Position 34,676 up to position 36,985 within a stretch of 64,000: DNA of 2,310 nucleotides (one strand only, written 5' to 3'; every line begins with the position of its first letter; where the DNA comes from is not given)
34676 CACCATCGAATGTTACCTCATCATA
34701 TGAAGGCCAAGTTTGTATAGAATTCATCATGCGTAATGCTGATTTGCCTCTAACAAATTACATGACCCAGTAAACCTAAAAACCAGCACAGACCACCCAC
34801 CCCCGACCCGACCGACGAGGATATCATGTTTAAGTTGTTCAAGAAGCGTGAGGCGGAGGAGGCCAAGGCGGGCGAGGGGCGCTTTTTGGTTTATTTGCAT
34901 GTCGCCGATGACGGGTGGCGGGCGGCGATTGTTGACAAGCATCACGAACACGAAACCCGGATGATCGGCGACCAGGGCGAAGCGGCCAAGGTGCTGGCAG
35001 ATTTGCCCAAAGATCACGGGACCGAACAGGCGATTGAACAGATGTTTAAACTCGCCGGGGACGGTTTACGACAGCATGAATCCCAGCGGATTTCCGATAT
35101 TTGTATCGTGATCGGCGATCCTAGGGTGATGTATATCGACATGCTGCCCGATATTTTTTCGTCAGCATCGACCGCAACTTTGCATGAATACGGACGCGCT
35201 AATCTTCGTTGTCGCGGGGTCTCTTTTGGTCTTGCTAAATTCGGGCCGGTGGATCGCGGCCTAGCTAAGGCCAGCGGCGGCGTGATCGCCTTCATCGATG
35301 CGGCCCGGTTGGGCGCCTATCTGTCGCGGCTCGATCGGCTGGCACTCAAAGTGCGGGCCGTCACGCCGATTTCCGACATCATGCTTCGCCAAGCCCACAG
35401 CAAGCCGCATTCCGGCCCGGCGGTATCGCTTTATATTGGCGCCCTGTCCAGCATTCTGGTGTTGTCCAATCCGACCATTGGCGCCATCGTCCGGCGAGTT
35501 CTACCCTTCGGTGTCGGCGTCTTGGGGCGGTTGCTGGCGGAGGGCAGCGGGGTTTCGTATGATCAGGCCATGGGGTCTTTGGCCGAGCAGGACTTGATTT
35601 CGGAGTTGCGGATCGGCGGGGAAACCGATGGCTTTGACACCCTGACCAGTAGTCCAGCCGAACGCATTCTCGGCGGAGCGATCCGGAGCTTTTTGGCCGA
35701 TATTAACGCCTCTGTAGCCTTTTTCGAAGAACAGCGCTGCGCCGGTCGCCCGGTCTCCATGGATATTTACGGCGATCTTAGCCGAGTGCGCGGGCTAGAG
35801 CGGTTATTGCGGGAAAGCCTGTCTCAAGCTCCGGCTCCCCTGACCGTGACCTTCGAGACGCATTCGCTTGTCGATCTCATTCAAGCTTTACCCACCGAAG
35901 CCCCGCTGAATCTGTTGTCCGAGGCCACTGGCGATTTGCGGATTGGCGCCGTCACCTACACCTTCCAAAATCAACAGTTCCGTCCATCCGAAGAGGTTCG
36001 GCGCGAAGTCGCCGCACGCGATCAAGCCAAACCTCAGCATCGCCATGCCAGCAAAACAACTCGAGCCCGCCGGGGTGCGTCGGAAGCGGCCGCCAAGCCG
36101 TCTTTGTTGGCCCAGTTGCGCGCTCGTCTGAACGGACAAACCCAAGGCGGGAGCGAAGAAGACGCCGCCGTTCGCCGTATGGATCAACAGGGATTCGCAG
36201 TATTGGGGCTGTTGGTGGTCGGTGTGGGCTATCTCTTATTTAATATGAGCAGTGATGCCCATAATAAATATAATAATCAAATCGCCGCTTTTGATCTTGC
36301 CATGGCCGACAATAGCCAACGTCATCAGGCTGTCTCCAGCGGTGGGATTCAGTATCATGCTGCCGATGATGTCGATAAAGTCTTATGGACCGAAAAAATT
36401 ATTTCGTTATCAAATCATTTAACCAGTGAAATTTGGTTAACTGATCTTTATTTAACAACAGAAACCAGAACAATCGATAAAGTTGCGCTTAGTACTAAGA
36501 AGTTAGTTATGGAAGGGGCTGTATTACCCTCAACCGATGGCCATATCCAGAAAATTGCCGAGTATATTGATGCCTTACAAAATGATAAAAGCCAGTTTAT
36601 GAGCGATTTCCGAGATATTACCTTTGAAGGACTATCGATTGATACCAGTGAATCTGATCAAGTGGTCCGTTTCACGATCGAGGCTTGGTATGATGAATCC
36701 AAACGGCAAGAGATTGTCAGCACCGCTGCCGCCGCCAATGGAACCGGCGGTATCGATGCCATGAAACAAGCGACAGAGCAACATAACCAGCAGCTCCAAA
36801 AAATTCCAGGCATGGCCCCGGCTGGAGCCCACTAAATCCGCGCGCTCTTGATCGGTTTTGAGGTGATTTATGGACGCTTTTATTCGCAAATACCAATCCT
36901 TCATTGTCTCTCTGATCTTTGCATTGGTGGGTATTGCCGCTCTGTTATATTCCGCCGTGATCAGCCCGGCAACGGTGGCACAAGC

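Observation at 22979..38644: Compact, co-directional T4P/T2SS-like machine with fused alignment-complex genes and no retraction ATPase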

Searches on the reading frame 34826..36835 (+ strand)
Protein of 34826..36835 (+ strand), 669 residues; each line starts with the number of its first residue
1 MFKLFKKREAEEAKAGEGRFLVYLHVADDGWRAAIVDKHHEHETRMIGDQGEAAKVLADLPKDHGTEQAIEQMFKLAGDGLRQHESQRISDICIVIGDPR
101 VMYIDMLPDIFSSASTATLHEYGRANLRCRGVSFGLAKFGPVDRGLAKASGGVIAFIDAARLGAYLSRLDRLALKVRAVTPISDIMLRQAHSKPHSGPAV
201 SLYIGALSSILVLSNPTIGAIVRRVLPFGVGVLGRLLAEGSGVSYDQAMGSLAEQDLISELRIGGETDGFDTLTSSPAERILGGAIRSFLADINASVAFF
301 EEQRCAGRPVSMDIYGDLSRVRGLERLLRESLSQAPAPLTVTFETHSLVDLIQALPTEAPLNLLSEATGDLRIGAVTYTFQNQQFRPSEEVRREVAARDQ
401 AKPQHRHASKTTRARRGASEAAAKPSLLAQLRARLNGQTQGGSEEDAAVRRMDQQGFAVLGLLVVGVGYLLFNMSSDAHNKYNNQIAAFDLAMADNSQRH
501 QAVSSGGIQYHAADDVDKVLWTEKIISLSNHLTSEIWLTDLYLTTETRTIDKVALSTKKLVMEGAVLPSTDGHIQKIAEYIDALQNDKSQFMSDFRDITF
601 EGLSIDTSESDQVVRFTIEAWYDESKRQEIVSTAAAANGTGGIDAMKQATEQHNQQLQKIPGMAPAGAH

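Call 5: search_protein_families(library=pfam, proteins=[window:34826-36835:+], max_evalue=0.01)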
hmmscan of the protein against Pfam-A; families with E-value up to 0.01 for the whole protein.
window:34826-36835:+ (669 aa): 0 families

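Call 7: search_protein_families(library=ncbifam, proteins=[window:34826-36835:+], max_evalue=0.01)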
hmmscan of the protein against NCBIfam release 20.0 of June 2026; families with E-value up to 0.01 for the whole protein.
window:34826-36835:+ (669 aa): 0 families

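Call 10: find_encoding_contigs(protein=window:34826-36835:+, flank=10000, max_places=6)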
Protein window:34826-36835:+ (669 aa): 6 contigs read that carry it; 3 places shown.
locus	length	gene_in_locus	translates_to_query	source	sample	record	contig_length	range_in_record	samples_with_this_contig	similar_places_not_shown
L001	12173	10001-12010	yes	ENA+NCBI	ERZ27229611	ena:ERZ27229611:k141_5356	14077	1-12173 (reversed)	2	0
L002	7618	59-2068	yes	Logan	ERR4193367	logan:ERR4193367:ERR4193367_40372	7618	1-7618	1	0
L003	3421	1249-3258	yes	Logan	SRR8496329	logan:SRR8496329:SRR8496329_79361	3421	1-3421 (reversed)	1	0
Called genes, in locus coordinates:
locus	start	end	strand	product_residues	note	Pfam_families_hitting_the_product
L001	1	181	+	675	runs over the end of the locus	PF03958:Secretin_N, PF00263:Secretin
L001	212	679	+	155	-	-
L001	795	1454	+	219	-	-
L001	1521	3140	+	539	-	PF00069:Pkinase, PF10707:YrbL-PhoP_reg (faint), PF07714:PK_Tyr_Ser-Thr, PF01636:APH (weak), PF03781:FGE-sulfatase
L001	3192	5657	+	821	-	PF16697:Yop-YscD_cpl, PF00498:FHA, PF00437:T2SSE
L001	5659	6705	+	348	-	PF00482:T2SSF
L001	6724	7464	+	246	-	PF07963:N_methyl (weak)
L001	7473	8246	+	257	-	PF07963:N_methyl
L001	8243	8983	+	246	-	PF07963:N_methyl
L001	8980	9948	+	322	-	-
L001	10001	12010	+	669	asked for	-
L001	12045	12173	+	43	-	?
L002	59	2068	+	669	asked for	-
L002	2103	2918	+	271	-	-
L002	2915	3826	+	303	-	PF08238:Sel1 (weak), PF05036:SPOR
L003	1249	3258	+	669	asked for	-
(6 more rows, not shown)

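Call 11: find_homologous_proteins(query=window:34826-36835:+)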
Query window:34826-36835:+ (669 aa): 4 proteins with E <= 0.001 among 8000 candidates.
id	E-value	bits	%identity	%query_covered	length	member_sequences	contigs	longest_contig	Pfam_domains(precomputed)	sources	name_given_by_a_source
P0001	0.0e+0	1465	100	100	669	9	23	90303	-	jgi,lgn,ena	jgi:hypothetical protein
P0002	0.0e+0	1148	77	100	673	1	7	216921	-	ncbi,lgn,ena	-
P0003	2.8e-231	787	55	99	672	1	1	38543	-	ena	-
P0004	2.1e-215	735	53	98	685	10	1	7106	-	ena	-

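Call 12: find_encoding_contigs(protein=P0002, flank=10000, max_places=3)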
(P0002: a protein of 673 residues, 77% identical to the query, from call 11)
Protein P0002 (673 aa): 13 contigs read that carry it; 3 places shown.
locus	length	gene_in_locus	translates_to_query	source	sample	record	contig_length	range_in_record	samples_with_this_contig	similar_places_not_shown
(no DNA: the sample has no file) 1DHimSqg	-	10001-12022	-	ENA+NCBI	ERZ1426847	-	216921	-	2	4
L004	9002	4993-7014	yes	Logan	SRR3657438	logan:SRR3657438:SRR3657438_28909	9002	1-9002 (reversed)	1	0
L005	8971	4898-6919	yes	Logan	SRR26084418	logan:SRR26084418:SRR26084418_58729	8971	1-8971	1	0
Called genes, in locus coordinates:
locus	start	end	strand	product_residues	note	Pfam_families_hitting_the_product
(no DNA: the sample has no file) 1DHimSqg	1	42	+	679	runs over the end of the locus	PF03958:Secretin_N, PF00263:Secretin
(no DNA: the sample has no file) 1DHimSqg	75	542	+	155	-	-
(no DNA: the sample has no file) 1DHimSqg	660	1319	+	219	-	-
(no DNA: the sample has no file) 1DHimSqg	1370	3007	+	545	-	PF00069:Pkinase, PF01636:APH (weak), PF07714:PK_Tyr_Ser-Thr, PF03781:FGE-sulfatase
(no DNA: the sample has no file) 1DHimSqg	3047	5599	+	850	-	PF16697:Yop-YscD_cpl, PF00498:FHA, PF05157:MshEN (faint), PF00437:T2SSE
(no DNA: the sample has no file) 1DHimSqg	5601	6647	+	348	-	PF00482:T2SSF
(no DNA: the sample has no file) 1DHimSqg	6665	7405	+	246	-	PF07963:N_methyl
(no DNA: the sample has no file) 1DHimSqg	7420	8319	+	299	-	PF07963:N_methyl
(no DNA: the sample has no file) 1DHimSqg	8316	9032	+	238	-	PF07963:N_methyl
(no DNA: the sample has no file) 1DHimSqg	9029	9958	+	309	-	-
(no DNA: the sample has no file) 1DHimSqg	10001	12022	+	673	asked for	-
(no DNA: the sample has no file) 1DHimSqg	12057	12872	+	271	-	-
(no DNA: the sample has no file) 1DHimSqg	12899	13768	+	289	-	PF08238:Sel1 (weak), PF05036:SPOR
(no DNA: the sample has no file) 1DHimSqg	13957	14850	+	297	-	PF00483:NTP_transferase, PF12804:NTP_transf_3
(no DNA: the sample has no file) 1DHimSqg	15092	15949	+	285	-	PF01040:UbiA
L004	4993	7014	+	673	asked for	-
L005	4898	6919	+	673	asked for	-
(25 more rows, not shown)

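Call 13: find_encoding_contigs(protein=P0003, flank=10000, max_places=3)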
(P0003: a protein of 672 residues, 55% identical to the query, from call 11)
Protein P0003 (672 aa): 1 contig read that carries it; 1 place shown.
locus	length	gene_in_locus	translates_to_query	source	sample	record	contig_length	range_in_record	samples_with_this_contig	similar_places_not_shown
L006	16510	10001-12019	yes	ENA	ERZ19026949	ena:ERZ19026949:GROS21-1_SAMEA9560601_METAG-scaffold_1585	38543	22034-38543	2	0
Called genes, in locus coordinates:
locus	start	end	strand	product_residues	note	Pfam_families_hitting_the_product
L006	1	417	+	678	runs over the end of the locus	PF03958:Secretin_N, PF00263:Secretin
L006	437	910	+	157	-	-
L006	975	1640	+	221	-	-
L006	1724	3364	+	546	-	PF00069:Pkinase, PF07714:PK_Tyr_Ser-Thr, PF10707:YrbL-PhoP_reg (faint), PF03781:FGE-sulfatase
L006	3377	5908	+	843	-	PF16697:Yop-YscD_cpl, PF00498:FHA, PF00437:T2SSE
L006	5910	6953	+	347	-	PF00482:T2SSF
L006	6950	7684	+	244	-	PF07963:N_methyl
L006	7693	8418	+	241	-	PF07963:N_methyl (faint)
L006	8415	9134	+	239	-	PF07963:N_methyl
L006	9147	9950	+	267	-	-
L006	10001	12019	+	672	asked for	-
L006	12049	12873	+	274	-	PF04612:T2SSM (weak)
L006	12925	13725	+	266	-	PF08238:Sel1 (weak)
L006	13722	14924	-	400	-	PF00155:Aminotran_1_2 (faint), PF01041:DegT_DnrJ_EryC1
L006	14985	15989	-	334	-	PF01073:3Beta_HSD, PF01370:Epimerase, PF02719:Polysacc_synt_2, PF04321:RmlD_sub_bind, PF05368:NmrA, PF07993:NAD_binding_4, PF13460:NAD_binding_10, PF16363:GDP_Man_Dehyd, +1 more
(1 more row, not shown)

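Call 14: find_encoding_contigs(protein=P0004, flank=10000, max_places=3)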
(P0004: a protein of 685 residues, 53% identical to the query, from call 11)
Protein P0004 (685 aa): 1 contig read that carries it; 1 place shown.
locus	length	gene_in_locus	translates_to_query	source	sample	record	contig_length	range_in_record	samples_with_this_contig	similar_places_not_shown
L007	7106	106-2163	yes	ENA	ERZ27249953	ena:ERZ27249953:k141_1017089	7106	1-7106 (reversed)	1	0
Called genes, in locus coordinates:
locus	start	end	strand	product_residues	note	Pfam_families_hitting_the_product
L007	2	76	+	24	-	?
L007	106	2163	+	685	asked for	-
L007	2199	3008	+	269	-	-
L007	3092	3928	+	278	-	PF08238:Sel1 (faint), PF05036:SPOR (faint)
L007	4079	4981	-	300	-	PF00483:NTP_transferase, PF12804:NTP_transf_3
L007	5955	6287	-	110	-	-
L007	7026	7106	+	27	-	?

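Call 18: search_solved_structures(query=A1, max_evalue=10, show_alignments=2)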
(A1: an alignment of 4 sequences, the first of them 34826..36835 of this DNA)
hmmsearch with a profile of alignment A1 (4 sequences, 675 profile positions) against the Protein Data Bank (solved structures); distinct sequences matched with E-value up to 10: 2.
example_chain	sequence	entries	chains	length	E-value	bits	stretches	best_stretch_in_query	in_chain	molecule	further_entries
8z9d_5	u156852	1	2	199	0.31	12.6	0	445-489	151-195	Photosystem II reaction center proteins PsbY, chloroplastic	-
6xr2_A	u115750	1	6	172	0.34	12.5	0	52-86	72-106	dTor_3x57R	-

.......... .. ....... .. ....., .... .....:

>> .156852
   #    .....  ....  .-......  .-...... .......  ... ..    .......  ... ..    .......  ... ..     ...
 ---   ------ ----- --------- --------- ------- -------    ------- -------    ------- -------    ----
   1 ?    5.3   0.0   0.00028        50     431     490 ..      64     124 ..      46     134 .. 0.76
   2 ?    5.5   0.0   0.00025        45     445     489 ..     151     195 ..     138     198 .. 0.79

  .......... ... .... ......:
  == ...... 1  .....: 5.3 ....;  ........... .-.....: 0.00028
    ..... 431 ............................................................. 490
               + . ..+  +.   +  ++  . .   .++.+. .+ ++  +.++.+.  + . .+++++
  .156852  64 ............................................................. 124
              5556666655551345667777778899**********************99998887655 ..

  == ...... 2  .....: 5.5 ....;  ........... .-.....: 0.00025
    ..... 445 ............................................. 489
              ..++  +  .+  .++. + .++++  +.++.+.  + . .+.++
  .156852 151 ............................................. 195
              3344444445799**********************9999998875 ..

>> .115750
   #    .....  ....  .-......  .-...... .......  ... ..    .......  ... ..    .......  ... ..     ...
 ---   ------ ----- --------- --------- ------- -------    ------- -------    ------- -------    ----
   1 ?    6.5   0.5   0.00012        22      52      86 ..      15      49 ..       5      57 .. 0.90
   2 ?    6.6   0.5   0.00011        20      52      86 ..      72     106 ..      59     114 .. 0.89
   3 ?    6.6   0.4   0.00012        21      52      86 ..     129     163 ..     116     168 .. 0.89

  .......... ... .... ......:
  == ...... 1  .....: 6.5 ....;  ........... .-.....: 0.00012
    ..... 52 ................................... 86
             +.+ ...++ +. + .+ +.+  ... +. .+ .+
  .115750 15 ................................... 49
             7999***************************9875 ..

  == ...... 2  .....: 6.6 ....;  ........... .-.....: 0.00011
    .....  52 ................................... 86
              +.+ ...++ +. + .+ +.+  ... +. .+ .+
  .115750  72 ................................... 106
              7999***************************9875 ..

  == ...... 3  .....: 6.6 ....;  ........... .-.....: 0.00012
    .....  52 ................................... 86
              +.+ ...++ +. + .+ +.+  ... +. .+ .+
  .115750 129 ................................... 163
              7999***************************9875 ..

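Call 19: find_related_loci(query=A1, collection=genome_contigs, flank=10000)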
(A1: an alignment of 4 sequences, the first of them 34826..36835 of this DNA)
Query A1 (669 aa) in genome_contigs; peptide patterns used: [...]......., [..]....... (x = any residue, [..] = any of these).
35 stretches matched a pattern; 6 encode a relative of the query (tblastn E <= 1e-3); 6 distinct loci.
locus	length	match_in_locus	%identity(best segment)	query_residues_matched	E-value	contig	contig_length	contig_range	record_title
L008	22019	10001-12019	77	1-669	0e+0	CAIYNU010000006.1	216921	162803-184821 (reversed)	MAG: uncultured Rhodospirillales bacterium isolate AM-2014_bin-1497 genome assembly, contig: bin-1497:006/104, whole gen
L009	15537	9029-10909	31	22-662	6e-80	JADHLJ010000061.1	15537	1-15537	MAG: Alphaproteobacteria bacterium isolate BS301-5m-G13 BS301-5m-C4851, whole genome shotgun sequence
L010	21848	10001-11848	28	3-629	3e-62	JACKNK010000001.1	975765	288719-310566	MAG: Gammaproteobacteria bacterium isolate HK-STAS-PROT-142 HK-STAS-PROT-142_1, whole genome shotgun sequence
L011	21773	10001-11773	31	62-659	3e-61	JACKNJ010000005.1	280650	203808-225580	MAG: Gammaproteobacteria bacterium isolate HK-STAS-PROT-141 HK-STAS-PROT-141_5, whole genome shotgun sequence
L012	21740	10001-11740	27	41-627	1e-58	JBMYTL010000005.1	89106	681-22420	MAG: Gammaproteobacteria bacterium isolate ME_XS_2211_2_bin_61 ME_XS_2211_2_bin_61_5, whole genome shotgun sequence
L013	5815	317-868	35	457-643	6e-37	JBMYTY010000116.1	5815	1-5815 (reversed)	MAG: Gammaproteobacteria bacterium isolate ME_XS_2211_2_bin_40 ME_XS_2211_2_bin_40_140, whole genome shotgun sequence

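Call 31: predict_structure(alignment_id=A1)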
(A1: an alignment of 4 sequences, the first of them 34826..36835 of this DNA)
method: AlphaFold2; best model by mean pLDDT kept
length: 669 residues; sequences in the alignment: 4
mean_pLDDT: 43.7   pTM: 0.30
mean pLDDT of the five models: 43.7, 39.6, 38.5, 38.1, 36.3
residues with pLDDT >= 90: 0; 70-90: 4; 50-70: 177; < 50: 488
segments of 3 or more residues with pLDDT < 50: 1-17, 41-43, 97-117, 131-184, 205-209, 214-307, 318-327, 330-337, 346-386, 401-557, 559-572, 602-617, 627-669
pLDDT, mean of each block of 10 residues (from residue 1): 35 47 56 59 56 62 55 67 62 47 34 45 54 42 32 32 31 30 51 54 51 45 44 42 41 39 35 36 40 43 46 55 49 49 53 38 34 39 48 60 39 32 36 41 38 36 33 34 38 37 33 32 42 41 35 42 47 53 54 53 43 49 50 37 41 41 34
secondary structure, 60 per line:
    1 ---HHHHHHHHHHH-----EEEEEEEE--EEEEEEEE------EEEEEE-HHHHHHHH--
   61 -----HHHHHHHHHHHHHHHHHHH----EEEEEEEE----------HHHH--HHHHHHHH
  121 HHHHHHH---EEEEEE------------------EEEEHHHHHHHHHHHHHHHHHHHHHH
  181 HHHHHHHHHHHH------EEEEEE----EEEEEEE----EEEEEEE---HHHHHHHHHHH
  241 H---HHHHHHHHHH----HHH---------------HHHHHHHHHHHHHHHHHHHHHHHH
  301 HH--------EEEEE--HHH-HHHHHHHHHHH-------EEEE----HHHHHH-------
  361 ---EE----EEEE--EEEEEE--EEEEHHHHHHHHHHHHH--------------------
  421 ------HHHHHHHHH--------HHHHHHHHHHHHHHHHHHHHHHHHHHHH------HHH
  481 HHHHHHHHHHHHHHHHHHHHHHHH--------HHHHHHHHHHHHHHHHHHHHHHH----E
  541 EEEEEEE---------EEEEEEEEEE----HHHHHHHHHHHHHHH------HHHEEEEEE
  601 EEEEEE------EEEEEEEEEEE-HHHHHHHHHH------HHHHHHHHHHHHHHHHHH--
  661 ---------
elements in order (helices of 4 or more, strands of 3 or more residues): H4-14 E20-27 E30-37 E44-49 H51-58 H66-84 E89-96 H107-110 H113-127 E131-136 E155-158 H159-192 E199-204 E209-215 E220-226 H230-241 H245-254 H277-302 E311-315 H322-332 E340-343 H348-353 E370-373 E376-381 E384-387 H388-400 H427-435 H444-471 H478-504 H513-535 E540-547 E557-566 H571-585 E595-606 E613-623 H625-634 H641-658

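Call 46: search_protein_representatives(alignment_id=A1)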
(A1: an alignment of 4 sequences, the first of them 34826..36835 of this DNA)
Query: 4 sequences, 675 profile positions. Proteins with E-value up to 0.001 (for the whole library): 183; up to 1e-10: 142; up to 1e-30: 86. The best 150 are listed.
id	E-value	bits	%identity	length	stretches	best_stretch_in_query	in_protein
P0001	0.0e+00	1295.1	-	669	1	1-674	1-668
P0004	0.0e+00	1207.8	-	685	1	3-672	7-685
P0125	3.1e-164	564.5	-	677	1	1-670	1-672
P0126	5.1e-164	563.8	-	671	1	1-670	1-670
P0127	3.2e-162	557.8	-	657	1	3-672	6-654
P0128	9.0e-143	493.6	-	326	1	1-300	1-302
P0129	1.3e-137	476.5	-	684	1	13-669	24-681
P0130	2.2e-133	462.6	-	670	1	5-654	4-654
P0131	1.3e-132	460.0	-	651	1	5-667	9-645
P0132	3.2e-130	452.1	-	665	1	2-669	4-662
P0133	3.9e-124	432.0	-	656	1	12-665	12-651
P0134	1.1e-121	423.9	-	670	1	8-666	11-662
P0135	1.6e-119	416.8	-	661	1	63-660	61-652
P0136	1.4e-111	390.5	-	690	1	5-667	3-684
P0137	2.6e-111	389.6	-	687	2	10-593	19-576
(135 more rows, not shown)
